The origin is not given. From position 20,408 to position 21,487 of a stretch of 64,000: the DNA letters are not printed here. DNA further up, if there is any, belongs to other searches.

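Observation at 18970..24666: PMT_2/GT39-like trio with an embedded polyprenol-phosphate sugar synthase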

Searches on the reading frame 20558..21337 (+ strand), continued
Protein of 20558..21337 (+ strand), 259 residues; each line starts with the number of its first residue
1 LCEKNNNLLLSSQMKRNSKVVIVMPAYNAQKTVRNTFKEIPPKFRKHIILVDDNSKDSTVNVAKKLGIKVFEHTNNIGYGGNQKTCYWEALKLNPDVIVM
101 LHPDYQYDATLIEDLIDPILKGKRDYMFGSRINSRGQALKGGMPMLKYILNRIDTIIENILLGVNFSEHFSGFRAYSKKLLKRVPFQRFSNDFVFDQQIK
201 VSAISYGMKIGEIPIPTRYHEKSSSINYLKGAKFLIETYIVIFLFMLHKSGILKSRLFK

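Call 58: find_encoding_contigs(protein=P0211, flank=8000, max_places=1)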
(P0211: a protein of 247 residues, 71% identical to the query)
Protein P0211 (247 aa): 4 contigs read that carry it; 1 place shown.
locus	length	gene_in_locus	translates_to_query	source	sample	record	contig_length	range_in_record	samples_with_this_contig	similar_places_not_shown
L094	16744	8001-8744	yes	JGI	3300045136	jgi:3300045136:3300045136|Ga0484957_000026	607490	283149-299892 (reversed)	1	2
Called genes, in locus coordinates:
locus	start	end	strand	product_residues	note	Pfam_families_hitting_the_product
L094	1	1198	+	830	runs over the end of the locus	PF00535:Glycos_transf_2, PF10111:Glyco_tranf_2_2 (weak), PF13641:Glyco_tranf_2_3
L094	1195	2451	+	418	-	-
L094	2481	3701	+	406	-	-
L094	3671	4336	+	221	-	-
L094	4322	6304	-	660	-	-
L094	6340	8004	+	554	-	PF13231:PMT_2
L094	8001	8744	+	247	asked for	PF00535:Glycos_transf_2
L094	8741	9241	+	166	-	-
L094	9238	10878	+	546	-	PF13231:PMT_2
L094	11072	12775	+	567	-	-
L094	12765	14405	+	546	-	PF02366:PMT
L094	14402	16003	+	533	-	-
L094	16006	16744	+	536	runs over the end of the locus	PF13231:PMT_2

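Call 59: predict_structure(alignment_id=A3)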
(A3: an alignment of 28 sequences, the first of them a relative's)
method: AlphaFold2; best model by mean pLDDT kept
length: 246 residues; sequences in the alignment: 28
mean_pLDDT: 84.7   pTM: 0.84
mean pLDDT of the five models: 84.7, 81.8, 81.7, 78.9, 74.3
residues with pLDDT >= 90: 109; 70-90: 102; 50-70: 30; < 50: 5
segments of 3 or more residues with pLDDT < 50: 208-212
pLDDT, mean of each block of 10 residues (from residue 1): 82 87 92 94 92 94 82 95 92 81 95 82 70 79 85 77 96 88 88 91 60 59 83 90 83
secondary structure, 60 per line:
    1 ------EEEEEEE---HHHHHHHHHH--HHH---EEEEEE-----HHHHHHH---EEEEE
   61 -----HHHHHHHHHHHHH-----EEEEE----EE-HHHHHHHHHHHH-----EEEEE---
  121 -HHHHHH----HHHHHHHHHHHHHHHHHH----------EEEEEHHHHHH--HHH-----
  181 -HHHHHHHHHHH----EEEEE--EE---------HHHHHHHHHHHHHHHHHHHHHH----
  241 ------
elements in order: E7-13 H17-26 E35-40 H46-52 E56-60 H66-78 E84-88 H96-107 E113-117 H122-127 H132-149 E160-164 H165-170 H182-192 E197-201 H215-236

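Call 61: fold_search(model_id=the predicted structure, library=pdb)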
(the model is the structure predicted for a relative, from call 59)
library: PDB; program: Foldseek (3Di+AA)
matches with E <= 10: 1627; with E <= 0.001: 275
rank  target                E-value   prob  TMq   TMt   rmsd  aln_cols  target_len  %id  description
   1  5mlz                  2.8e-11  1.00  0.71  0.51   4.0       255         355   22  Dolichyl phosphate mannose synthase in complex with GDP and Mg2+ (released 2017-08-09)
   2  9asc_A                1.4e-10  1.00  0.69  0.55  12.9       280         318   16  Cryo-EM Structure of the Glycosyltransferase ArnC from Salmonella enterica in the UDP-bound State Determined on Talos  (released 2025-02-05)
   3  9bhe_A                2.1e-10  1.00  0.70  0.57   3.1       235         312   17  Salmonella undecaprenyl-phosphate 4-deoxy-4-formamido-L-arabinose transferase (ArnC) bound to UDP (released 2025-02-12)
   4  9nyd_C                2.1e-10  1.00  0.67  0.55   4.3       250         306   18  Cryo-EM structure of the glycosyltransferase GtrB in the pre-catalysis and product-bound state (released 2025-12-17)
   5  9ep0                  2.5e-10  1.00  0.69  0.50   5.1       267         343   20  Dolichyl phosphate mannose synthase in complex with donor (GDP-Man) and traces of acceptor (Dol55P) and product (Dol55P- (released 2025-10-01)
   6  3e26                  4.7e-10  1.00  0.64  0.58   5.4       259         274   18  Crystal structure of M. tuberculosis glucosyl-3-phosphoglycerate synthase (released 2008-12-02)
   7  5jt0                  4.7e-10  1.00  0.62  0.55   5.8       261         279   18  Crystal structure of glucosyl-3-phosphoglycerate synthase from Mycobacterium tuberculosis in complex with Mn2+, uridine- (released 2017-05-24)
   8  5jqx_B                5.0e-10  1.00  0.63  0.57   4.6       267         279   17  Crystal structure of glucosyl-3-phosphoglycerate synthase from Mycobacterium tuberculosis in complex with phosphoglyce (released 2017-05-24)
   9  9nyd_B                6.4e-10  1.00  0.66  0.55   4.1       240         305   18  Cryo-EM structure of the glycosyltransferase GtrB in the pre-catalysis and product-bound state (released 2025-12-17)
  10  9nyc_A                6.4e-10  1.00  0.66  0.53  11.8       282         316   16  Cryo-EM structure of the glycosyltransferase GtrB in the substrate-bound state (released 2025-12-17)
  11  4ddz                  6.8e-10  1.00  0.63  0.57   6.0       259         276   18  Crystal structure of glucosyl-3-phosphoglycerate synthase from Mycobacterium tuberculosis (released 2012-06-06)
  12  5jqx_C                7.2e-10  1.00  0.65  0.58   5.3       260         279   18  Crystal structure of glucosyl-3-phosphoglycerate synthase from Mycobacterium tuberculosis in complex with phosphoglyce (released 2017-05-24)
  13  4de7                  7.6e-10  1.00  0.62  0.55   6.2       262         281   18  Crystal structure of glucosyl-3-phosphoglycerate synthase from Mycobacterium tuberculosis in complex with Mg2+ and uridi (released 2012-06-06)
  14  5jqx_A                8.6e-10  1.00  0.63  0.56   5.5       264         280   18  Crystal structure of glucosyl-3-phosphoglycerate synthase from Mycobacterium tuberculosis in complex with phosphoglyce (released 2017-05-24)
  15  5juc                  9.1e-10  1.00  0.64  0.58   4.8       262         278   18  Crystal structure of glucosyl-3-phosphoglycerate synthase from Mycobacterium tuberculosis in complex with Mn2+, uridine- (released 2017-05-24)
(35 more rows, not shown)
